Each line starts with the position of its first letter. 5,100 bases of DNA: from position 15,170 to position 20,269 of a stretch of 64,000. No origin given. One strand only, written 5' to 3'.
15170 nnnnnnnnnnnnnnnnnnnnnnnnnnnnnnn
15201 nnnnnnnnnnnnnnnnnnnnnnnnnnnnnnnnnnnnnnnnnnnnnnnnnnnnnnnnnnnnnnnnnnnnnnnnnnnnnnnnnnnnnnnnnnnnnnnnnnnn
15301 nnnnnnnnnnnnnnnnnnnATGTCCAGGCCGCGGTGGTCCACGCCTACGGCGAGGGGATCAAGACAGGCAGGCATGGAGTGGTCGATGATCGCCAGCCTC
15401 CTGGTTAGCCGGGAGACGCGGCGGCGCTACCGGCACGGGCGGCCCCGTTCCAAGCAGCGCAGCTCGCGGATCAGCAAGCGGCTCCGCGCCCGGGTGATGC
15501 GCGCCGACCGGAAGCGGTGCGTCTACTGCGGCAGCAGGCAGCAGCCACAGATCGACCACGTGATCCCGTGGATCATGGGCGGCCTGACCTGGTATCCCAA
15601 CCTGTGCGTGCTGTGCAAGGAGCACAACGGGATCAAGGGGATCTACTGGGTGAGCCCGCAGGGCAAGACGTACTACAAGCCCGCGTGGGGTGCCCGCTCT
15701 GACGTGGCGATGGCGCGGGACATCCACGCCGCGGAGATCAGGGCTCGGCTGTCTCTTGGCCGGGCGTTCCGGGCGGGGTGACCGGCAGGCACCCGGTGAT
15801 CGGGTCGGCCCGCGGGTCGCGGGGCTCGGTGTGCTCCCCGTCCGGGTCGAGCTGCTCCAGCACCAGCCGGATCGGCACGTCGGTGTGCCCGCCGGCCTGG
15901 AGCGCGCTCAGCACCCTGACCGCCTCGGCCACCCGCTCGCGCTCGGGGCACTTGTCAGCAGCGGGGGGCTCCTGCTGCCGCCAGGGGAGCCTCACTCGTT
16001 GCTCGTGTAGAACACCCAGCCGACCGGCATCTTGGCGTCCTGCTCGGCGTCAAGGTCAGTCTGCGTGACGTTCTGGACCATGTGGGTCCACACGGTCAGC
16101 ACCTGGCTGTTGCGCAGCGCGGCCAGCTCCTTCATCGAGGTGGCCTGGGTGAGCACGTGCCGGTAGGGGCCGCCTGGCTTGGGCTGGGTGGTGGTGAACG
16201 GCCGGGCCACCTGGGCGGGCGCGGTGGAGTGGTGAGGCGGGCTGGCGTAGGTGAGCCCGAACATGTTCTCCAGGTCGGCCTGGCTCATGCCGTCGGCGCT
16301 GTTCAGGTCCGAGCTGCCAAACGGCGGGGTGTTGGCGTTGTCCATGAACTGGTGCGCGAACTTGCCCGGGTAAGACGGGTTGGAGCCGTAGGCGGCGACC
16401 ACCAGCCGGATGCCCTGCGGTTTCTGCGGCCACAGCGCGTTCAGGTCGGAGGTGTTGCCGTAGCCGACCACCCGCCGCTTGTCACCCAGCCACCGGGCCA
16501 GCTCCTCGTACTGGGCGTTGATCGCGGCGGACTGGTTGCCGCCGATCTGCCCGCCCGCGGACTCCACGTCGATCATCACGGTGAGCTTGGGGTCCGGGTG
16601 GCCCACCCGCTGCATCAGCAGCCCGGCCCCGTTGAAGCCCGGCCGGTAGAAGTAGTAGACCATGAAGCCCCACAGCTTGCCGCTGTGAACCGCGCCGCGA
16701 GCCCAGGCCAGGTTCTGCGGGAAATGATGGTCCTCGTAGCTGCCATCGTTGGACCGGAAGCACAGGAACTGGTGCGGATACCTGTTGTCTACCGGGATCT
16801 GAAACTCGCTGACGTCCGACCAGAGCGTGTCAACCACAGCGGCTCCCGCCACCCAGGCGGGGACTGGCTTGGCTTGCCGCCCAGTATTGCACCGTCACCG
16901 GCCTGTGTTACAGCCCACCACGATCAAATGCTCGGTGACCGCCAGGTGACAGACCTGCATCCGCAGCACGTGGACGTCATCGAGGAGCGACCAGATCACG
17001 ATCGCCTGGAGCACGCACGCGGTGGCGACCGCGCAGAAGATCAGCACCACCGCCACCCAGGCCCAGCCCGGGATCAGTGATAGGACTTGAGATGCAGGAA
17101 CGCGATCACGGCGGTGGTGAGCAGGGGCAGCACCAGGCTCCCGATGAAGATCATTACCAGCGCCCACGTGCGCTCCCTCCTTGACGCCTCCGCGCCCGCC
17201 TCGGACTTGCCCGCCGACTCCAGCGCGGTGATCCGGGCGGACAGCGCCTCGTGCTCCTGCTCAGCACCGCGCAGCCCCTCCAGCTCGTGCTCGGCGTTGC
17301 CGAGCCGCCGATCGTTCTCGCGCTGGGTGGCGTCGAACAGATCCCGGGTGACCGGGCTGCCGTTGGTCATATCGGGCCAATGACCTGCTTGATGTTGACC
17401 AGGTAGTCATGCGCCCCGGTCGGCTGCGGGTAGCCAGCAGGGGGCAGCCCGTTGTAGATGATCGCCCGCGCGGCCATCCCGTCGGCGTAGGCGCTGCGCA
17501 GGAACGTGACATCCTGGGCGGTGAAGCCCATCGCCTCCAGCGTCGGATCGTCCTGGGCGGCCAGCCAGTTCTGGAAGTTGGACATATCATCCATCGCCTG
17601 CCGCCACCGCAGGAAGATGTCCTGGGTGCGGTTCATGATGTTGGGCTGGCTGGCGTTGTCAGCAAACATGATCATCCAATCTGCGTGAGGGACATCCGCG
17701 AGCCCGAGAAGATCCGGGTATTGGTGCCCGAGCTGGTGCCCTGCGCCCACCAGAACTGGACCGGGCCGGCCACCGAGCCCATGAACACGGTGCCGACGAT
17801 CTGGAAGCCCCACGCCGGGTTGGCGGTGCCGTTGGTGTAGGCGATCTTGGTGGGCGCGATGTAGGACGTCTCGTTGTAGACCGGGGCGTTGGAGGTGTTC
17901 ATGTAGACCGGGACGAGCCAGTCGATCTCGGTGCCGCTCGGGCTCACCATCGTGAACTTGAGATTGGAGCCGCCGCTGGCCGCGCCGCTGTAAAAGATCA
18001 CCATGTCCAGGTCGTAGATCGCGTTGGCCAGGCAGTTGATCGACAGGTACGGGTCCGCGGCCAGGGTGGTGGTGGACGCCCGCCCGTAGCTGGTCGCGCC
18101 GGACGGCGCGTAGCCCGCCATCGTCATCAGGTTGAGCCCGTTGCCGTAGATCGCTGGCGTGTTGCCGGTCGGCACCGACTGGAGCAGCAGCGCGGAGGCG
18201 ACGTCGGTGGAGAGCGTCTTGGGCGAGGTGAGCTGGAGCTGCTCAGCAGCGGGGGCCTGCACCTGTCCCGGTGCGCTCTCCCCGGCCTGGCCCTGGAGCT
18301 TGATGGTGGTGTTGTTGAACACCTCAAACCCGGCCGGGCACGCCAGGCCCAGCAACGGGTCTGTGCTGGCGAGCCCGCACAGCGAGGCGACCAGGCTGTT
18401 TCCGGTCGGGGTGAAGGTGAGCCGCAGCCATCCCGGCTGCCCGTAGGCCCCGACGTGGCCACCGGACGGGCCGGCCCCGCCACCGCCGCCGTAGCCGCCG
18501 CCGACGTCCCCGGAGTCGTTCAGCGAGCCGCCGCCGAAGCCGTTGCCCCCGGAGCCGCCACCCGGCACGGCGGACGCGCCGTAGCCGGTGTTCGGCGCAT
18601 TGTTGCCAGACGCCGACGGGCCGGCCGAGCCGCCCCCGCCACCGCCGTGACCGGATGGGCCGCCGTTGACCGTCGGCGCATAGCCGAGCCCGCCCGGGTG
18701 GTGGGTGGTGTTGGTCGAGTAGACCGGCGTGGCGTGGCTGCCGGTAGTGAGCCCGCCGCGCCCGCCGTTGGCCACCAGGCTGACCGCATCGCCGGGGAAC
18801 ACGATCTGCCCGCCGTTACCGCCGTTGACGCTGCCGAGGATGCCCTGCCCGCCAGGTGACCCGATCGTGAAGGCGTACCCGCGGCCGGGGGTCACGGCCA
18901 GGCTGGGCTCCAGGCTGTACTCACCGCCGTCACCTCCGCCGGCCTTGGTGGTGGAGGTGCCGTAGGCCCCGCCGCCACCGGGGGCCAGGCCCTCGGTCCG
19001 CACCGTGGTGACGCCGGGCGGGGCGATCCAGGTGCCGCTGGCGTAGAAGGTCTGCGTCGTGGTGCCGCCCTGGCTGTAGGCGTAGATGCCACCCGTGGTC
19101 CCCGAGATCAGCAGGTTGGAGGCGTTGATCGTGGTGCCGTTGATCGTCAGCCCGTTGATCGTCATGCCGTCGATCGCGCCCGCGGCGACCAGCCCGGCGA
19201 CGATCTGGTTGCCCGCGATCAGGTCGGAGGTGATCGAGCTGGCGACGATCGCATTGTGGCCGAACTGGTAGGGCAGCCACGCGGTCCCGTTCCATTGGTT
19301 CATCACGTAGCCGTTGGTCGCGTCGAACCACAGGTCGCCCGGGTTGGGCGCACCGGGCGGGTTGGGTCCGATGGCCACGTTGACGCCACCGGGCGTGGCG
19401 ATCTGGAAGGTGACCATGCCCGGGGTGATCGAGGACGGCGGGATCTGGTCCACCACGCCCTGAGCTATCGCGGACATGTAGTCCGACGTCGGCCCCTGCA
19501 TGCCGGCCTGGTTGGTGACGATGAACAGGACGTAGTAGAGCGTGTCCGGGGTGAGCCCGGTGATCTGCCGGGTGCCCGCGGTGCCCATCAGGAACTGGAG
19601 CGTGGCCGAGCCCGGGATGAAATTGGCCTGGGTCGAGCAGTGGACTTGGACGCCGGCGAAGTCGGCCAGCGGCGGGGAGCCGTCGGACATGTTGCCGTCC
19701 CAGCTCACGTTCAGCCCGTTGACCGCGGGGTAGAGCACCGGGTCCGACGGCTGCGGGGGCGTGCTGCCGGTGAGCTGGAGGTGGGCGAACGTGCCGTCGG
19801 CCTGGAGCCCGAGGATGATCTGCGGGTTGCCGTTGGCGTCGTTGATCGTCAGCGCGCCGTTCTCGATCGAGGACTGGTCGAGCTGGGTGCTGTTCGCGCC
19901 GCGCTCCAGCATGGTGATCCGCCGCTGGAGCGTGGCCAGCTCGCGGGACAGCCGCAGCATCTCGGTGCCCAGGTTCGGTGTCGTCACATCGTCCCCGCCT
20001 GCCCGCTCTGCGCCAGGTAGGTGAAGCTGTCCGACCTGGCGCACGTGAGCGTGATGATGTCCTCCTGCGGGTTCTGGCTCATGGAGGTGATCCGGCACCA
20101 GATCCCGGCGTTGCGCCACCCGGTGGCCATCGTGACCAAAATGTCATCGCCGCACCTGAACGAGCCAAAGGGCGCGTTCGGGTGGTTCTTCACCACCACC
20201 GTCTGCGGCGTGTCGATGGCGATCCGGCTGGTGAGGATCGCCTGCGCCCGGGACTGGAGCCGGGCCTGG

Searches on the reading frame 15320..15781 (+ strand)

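Call 89: search_protein_families(library=pfam, proteins=[window:15320-15781:+], max_evalue=0.01)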
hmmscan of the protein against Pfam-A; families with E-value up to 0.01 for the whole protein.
window:15320-15781:+ (153 aa): 2 families
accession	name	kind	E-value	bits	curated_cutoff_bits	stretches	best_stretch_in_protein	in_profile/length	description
PF14279.12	HNH_5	-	7.7e-06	26.2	27.5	1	67-107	1-44/56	HNH endonuclease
PF01844.29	HNH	-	6.1e-05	23.5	21.4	1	67-101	1-39/47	HNH endonuclease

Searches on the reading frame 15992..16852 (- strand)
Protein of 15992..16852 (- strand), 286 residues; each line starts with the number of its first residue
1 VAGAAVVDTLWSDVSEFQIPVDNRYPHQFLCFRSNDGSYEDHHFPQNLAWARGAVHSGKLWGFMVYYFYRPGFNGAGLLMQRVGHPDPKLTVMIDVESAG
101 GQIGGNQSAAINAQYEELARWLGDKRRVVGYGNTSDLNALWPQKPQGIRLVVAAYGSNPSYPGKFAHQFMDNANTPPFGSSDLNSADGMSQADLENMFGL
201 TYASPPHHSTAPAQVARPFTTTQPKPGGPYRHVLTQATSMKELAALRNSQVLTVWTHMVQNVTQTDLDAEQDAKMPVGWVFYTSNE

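Call 8: search_protein_families(library=phrogs, proteins=[window:15992-16852:-], max_evalue=0.01)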
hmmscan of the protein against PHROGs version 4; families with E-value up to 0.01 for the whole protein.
window:15992-16852:- (286 aa): 2 families
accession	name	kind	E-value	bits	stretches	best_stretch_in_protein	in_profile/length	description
phrog_26250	-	lysis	5e-26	92.7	1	9-201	276-483/530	endolysin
phrog_3084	-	lysis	2.4e-19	70.7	1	3-206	153-372/468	endolysin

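Call 9: search_protein_families(library=pfam, proteins=[window:15992-16852:-], max_evalue=0.01)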
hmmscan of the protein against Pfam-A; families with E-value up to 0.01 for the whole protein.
window:15992-16852:- (286 aa): 0 families

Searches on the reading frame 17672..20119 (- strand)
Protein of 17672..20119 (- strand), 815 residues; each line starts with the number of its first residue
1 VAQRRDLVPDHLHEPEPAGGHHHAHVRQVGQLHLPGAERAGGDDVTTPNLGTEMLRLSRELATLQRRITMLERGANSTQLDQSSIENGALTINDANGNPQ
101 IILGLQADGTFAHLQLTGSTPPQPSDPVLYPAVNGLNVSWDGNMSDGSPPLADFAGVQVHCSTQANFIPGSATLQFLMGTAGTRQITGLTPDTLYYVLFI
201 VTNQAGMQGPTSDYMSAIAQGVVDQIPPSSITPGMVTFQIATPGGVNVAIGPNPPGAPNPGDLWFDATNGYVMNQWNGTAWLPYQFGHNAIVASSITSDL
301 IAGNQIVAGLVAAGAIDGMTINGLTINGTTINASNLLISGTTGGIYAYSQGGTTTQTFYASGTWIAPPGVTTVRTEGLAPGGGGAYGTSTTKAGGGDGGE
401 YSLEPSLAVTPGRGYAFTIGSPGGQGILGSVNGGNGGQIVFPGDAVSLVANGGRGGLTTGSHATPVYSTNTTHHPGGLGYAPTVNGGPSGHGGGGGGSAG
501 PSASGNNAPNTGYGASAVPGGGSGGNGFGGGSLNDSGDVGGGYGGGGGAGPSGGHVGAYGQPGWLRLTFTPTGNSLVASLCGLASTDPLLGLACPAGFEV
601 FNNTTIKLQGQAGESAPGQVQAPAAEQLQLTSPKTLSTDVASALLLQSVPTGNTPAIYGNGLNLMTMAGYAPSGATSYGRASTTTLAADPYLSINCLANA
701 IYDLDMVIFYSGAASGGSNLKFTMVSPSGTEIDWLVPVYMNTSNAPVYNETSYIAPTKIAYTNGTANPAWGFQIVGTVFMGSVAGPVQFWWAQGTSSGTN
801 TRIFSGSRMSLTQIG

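Call 8: search_protein_families(library=phrogs, proteins=[window:17672-20119:-], max_evalue=0.01)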
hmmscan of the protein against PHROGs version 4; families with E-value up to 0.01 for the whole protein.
window:17672-20119:- (815 aa): 2 families
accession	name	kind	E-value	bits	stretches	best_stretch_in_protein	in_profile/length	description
phrog_863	-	tail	2.9e-05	24.2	1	218-565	313-599/690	tail fiber assembly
phrog_6202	-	tail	7.4e-05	23.1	1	264-553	385-630/636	tail fiber protein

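Call 9: search_protein_families(library=pfam, proteins=[window:17672-20119:-], max_evalue=0.01)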
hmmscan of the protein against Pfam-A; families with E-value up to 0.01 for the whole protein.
window:17672-20119:- (815 aa): 0 families

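Call 67: search_solved_structures(query=window:17672-20119:-, max_evalue=0.1)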
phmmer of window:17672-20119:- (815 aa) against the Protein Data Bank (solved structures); distinct sequences matched with E-value up to 0.1: 3.
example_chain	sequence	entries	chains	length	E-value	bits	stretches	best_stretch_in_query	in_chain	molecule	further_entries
4bq8_A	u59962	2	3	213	0.054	14.9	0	154-215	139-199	NEOGENIN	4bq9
3p4l_A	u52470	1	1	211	0.075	14.4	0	148-213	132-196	Neogenin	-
6z3m_E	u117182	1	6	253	0.094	14.1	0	154-214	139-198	Neogenin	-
